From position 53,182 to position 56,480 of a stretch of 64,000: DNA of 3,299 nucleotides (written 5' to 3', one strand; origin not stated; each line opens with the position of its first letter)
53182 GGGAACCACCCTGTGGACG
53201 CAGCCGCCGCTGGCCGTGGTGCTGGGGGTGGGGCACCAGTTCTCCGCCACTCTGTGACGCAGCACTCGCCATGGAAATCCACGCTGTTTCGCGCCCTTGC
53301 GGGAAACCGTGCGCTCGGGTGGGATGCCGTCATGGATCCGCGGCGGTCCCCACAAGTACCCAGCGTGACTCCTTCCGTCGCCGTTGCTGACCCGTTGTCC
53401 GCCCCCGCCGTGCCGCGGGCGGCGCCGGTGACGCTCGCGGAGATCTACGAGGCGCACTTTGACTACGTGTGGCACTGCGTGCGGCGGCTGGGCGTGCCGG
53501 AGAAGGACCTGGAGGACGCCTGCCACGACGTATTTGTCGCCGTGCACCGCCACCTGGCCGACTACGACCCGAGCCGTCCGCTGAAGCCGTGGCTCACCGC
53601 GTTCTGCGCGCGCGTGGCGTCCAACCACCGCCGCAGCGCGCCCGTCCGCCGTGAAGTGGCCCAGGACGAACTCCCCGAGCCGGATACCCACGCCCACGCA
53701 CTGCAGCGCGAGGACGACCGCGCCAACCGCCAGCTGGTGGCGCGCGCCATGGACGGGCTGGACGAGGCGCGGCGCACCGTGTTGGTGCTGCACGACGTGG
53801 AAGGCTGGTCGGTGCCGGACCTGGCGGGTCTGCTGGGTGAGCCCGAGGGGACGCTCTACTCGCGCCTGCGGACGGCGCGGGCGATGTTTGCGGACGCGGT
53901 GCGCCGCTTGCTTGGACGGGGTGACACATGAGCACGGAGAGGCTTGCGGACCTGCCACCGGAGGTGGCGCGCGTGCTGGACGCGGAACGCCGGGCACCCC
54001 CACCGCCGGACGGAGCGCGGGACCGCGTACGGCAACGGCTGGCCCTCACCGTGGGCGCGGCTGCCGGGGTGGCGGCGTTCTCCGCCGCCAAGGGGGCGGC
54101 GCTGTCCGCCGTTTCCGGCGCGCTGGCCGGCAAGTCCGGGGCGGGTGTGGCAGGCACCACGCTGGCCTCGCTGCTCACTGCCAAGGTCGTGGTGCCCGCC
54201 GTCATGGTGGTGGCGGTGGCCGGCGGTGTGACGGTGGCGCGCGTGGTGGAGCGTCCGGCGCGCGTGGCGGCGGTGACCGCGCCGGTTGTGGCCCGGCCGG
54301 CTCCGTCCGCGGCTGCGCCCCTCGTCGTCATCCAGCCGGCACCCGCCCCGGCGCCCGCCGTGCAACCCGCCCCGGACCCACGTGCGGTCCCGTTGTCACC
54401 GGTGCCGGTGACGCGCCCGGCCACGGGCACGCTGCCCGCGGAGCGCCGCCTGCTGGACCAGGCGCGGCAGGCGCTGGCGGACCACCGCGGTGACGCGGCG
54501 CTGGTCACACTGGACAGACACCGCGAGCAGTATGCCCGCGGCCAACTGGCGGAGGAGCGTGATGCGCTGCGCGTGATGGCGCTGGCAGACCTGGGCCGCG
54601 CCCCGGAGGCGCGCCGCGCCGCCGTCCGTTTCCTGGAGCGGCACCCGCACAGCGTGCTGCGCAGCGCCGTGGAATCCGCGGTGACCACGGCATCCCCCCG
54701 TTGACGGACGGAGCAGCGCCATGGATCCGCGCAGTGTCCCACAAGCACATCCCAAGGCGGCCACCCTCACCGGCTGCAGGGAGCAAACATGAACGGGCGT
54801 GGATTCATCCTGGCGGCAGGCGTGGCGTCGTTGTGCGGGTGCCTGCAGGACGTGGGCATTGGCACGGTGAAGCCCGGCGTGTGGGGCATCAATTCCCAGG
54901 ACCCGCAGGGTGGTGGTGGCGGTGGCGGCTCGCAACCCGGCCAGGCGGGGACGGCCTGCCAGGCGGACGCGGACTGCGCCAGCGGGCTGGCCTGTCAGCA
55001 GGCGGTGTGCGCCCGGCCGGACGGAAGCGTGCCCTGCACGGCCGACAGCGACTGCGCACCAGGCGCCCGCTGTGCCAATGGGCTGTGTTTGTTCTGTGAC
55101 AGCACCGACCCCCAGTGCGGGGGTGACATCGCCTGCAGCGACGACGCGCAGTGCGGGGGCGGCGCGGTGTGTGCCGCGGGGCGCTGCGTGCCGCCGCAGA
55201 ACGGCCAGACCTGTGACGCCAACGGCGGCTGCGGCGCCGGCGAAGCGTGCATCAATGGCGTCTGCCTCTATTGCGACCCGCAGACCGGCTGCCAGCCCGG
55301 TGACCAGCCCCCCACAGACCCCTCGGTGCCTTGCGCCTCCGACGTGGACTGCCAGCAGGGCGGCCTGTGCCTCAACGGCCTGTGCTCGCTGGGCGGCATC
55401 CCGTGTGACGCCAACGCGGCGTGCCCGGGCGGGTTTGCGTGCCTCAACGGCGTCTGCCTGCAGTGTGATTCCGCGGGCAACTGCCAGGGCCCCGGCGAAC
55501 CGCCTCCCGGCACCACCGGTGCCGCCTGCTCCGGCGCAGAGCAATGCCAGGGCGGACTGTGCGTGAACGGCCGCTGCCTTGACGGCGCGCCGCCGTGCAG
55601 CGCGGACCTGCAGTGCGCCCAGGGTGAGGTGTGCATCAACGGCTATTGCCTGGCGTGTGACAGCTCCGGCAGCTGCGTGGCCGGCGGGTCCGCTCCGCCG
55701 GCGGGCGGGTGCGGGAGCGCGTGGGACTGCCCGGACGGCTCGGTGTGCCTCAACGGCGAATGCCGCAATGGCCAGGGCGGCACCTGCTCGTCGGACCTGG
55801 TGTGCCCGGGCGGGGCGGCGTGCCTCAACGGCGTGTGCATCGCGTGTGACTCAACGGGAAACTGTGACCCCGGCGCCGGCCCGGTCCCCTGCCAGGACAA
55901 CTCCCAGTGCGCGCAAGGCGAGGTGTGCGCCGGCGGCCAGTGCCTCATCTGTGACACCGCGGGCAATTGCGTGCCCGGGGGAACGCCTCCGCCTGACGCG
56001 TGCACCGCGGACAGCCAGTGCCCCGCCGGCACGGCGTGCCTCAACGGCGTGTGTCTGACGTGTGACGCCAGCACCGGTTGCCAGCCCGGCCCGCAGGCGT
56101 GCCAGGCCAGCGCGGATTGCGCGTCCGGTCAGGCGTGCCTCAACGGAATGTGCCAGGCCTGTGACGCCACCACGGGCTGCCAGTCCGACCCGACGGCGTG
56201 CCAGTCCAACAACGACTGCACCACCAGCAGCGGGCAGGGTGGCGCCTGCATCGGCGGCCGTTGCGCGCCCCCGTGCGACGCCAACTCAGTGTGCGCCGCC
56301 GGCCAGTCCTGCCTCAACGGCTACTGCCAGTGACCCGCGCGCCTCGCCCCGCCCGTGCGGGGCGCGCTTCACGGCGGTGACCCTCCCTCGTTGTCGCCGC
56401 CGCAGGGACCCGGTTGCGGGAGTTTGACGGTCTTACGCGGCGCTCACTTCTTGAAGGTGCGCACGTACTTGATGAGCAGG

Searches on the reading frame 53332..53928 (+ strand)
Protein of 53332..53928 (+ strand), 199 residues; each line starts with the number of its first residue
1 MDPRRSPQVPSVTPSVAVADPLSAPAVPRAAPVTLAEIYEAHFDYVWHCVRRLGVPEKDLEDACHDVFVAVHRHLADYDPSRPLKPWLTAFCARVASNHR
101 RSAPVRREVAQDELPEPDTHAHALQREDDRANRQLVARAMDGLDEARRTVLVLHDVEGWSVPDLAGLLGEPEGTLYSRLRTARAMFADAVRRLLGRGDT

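Call 33: search_protein_families(library=pfam, proteins=[window:53332-53928:+], max_evalue=0.01)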
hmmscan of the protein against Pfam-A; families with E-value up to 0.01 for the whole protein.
window:53332-53928:+ (199 aa): 3 families
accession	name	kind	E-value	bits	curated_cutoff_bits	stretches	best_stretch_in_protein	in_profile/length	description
PF08281.18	Sigma70_r4_2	-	1.1e-10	41.4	25.7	1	134-184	2-52/54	Sigma-70, region 4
PF04542.20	Sigma70_r2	-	9.1e-09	35.4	24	1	38-102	1-67/71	Sigma-70 region 2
PF04545.22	Sigma70_r4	-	0.0013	18.7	24.1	1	139-182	1-44/50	Sigma-70, region 4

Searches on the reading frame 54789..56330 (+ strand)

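Call 33: search_protein_families(library=pfam, proteins=[window:54789-56330:+], max_evalue=0.01)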
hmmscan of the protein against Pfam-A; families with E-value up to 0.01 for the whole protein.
window:54789-56330:+ (514 aa): 3 families
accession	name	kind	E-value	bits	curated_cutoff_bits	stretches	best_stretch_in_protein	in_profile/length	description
PF23416.1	DUF7107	-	4.1e-28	97.9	24.6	5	116-160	2-47/48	Domain of unknown function (DUF7107)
PF04706.18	Dickkopf_N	-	3.7e-17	62.8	25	0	82-100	32-50/51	Dickkopf N-terminal cysteine-rich region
PF01683.23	EB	-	1.4e-13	51.2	24.3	0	391-425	9-41/52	EB module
